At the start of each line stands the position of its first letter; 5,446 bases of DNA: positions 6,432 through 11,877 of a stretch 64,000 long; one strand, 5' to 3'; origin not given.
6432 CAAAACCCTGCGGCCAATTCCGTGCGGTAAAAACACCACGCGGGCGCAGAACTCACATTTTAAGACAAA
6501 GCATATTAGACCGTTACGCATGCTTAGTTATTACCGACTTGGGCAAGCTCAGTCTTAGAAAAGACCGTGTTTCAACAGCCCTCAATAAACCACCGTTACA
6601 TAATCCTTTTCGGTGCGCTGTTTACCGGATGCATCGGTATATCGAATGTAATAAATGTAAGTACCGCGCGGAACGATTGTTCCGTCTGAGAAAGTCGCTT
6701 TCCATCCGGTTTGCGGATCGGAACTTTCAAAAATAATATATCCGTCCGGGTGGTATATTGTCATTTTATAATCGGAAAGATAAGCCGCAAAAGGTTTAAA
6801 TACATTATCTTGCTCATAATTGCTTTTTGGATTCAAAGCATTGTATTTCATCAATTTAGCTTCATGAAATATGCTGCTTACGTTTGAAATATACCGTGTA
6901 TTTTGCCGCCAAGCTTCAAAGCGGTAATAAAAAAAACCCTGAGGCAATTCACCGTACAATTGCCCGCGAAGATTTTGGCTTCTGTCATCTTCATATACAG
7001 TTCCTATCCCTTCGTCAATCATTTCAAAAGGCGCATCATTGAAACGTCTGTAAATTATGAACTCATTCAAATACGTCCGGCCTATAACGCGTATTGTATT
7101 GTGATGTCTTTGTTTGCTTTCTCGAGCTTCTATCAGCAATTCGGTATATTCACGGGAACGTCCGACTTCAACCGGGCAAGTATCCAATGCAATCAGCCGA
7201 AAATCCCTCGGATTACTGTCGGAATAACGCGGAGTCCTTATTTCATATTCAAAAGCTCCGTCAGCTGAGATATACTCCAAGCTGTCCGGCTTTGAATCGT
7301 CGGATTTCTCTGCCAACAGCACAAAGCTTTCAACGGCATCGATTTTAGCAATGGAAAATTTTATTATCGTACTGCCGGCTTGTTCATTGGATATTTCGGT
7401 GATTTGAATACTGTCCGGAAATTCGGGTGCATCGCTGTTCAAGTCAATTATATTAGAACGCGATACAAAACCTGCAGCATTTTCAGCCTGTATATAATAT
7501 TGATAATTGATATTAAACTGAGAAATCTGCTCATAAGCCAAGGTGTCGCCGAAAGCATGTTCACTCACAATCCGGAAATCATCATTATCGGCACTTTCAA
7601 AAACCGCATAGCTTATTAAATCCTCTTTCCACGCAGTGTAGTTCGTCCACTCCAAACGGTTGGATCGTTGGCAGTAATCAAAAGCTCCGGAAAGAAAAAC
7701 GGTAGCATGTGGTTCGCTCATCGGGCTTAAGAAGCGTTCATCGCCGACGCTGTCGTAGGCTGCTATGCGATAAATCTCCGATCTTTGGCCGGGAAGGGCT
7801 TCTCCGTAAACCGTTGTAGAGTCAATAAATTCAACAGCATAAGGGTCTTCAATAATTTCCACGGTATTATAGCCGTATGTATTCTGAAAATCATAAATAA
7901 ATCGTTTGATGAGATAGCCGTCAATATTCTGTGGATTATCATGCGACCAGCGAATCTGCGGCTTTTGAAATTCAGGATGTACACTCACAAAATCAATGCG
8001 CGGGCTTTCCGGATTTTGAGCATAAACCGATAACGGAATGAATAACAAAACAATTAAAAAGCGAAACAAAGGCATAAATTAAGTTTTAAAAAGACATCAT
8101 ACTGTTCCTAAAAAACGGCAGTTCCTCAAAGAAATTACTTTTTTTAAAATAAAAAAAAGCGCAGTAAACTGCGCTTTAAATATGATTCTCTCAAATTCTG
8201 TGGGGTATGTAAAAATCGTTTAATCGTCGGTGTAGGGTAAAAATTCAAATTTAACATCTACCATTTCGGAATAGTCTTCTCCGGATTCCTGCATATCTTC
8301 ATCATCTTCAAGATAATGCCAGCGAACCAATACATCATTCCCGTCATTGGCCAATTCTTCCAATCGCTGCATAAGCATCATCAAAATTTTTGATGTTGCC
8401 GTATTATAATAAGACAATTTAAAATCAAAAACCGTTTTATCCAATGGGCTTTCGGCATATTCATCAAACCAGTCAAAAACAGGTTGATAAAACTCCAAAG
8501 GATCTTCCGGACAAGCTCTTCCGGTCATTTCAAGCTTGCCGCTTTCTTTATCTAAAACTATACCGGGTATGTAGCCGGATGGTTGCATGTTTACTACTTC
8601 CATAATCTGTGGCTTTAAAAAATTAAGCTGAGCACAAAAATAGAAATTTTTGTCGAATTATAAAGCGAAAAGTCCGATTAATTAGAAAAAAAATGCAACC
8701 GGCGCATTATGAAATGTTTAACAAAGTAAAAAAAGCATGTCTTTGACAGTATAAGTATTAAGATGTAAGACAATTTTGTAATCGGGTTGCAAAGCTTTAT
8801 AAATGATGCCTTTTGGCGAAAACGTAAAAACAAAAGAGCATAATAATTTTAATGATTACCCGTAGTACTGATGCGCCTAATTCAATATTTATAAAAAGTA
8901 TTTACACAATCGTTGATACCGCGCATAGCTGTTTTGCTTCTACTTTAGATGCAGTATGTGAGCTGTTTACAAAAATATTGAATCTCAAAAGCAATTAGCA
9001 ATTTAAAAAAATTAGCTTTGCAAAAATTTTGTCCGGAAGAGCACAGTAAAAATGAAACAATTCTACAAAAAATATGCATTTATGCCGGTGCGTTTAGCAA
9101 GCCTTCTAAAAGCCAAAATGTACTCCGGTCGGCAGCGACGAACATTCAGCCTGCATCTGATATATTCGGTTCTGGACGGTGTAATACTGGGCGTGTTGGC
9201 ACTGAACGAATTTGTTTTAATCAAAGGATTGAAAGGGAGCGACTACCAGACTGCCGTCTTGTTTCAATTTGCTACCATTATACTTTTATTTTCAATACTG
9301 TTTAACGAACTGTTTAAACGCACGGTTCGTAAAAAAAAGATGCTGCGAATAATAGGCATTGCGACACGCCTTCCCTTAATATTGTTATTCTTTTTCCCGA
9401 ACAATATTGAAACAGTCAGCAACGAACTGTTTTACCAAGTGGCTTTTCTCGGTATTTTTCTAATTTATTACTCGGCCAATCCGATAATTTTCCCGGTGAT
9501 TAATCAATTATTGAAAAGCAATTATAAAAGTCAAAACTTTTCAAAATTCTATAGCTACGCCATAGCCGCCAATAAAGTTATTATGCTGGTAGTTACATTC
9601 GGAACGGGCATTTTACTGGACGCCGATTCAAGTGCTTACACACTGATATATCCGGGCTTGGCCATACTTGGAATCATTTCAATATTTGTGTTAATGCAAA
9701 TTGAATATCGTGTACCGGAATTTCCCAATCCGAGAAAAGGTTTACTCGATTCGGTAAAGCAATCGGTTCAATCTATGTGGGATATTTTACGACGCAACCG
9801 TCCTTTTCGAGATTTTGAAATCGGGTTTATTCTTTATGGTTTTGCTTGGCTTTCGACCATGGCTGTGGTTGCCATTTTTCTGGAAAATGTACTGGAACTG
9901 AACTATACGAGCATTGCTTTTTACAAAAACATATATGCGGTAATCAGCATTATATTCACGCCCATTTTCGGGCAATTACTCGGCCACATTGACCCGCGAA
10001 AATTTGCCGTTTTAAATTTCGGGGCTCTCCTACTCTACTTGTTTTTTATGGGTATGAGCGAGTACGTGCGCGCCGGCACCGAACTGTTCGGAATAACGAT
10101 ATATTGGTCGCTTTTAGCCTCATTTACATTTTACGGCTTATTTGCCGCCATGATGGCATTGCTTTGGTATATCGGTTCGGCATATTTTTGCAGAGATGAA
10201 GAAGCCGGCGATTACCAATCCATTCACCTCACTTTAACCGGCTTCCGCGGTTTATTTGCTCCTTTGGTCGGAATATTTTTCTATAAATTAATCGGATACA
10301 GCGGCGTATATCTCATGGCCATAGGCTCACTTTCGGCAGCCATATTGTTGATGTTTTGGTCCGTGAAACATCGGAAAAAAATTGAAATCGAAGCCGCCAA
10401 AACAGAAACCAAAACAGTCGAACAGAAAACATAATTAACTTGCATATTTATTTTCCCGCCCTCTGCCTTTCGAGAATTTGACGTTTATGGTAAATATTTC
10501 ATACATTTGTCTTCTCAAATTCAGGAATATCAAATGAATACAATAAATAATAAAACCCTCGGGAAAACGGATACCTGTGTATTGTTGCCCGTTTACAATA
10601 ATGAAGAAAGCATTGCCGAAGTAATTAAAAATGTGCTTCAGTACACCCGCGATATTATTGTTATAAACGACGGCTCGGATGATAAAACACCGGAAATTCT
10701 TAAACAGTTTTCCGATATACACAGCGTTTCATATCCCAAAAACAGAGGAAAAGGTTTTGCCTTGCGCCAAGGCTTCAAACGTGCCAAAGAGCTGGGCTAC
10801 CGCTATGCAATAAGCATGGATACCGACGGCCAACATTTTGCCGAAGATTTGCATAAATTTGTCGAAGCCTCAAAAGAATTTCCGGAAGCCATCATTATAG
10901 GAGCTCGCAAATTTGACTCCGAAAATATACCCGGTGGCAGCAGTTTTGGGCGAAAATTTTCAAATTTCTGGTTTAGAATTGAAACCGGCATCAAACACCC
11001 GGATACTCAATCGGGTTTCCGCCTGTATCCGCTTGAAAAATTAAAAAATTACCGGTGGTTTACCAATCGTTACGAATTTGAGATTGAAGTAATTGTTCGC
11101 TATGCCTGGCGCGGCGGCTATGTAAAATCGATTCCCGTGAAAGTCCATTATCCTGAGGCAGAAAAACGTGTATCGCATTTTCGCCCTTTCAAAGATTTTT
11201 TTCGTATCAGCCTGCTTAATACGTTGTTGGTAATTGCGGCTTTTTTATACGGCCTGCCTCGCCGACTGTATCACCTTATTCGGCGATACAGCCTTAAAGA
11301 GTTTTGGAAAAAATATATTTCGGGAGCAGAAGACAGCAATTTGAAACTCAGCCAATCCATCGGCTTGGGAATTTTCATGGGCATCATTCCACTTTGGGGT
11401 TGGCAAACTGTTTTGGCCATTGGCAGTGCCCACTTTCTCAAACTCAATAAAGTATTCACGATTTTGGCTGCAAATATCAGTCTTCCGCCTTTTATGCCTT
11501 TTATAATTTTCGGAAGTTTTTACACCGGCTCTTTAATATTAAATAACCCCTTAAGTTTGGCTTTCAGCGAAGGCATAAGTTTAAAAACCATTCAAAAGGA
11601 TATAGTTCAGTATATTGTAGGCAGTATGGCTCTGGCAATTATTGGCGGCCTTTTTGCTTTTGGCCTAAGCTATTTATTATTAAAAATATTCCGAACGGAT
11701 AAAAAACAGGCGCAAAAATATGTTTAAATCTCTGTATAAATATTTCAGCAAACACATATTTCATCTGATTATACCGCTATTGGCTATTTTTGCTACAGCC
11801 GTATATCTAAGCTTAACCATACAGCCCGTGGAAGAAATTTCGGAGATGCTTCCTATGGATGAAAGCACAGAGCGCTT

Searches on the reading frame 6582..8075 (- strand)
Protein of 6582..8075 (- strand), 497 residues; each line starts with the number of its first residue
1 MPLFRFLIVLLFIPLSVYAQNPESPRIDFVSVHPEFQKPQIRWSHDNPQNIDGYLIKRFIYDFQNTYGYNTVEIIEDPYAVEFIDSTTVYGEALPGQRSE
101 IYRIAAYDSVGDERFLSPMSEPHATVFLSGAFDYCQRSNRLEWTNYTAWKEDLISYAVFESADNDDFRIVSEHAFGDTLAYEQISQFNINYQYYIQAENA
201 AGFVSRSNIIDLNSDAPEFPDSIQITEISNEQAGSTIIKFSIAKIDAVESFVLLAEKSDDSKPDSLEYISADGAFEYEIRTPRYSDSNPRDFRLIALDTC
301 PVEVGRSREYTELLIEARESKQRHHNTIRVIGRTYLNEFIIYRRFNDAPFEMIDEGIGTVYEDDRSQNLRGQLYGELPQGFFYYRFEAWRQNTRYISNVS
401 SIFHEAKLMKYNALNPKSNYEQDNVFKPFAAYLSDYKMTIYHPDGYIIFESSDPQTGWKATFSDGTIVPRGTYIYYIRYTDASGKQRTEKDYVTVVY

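Call 16: search_protein_families(library=pfam, proteins=[window:6582-8075:-], max_evalue=0.00001)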
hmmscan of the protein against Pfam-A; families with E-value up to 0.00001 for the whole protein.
window:6582-8075:- (497 aa): 1 family
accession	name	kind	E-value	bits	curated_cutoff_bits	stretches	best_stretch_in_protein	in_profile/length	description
PF13585.12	CHU_C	-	5.3e-08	33.3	27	1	430-495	23-86/86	CHU_C Type IX secretion signal domain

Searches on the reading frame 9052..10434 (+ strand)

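Call 16: search_protein_families(library=pfam, proteins=[window:9052-10434:+], max_evalue=0.00001)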
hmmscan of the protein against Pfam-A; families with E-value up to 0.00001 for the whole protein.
window:9052-10434:+ (460 aa): 1 family
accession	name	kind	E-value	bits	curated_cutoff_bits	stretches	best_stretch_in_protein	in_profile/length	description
PF07690.21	MFS_1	-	6.2e-21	75.1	33.4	1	40-335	10-287/347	Major Facilitator Superfamily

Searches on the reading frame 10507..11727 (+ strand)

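Call 16: search_protein_families(library=pfam, proteins=[window:10507-11727:+], max_evalue=0.00001)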
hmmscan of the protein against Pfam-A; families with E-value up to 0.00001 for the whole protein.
window:10507-11727:+ (406 aa): 3 families
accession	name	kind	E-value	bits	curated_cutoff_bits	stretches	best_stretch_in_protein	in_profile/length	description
PF00535.33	Glycos_transf_2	-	2.5e-22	80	23.3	1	24-173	1-158/168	Glycosyl transferase family 2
PF09835.14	DUF2062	-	7.7e-17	62.1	27.4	1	280-399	20-145/147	Uncharacterized protein conserved in bacteria (DUF2062)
PF10111.15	Glyco_tranf_2_2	-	9.4e-06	25.7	27.3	0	25-103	2-82/276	Glycosyltransferase like family 2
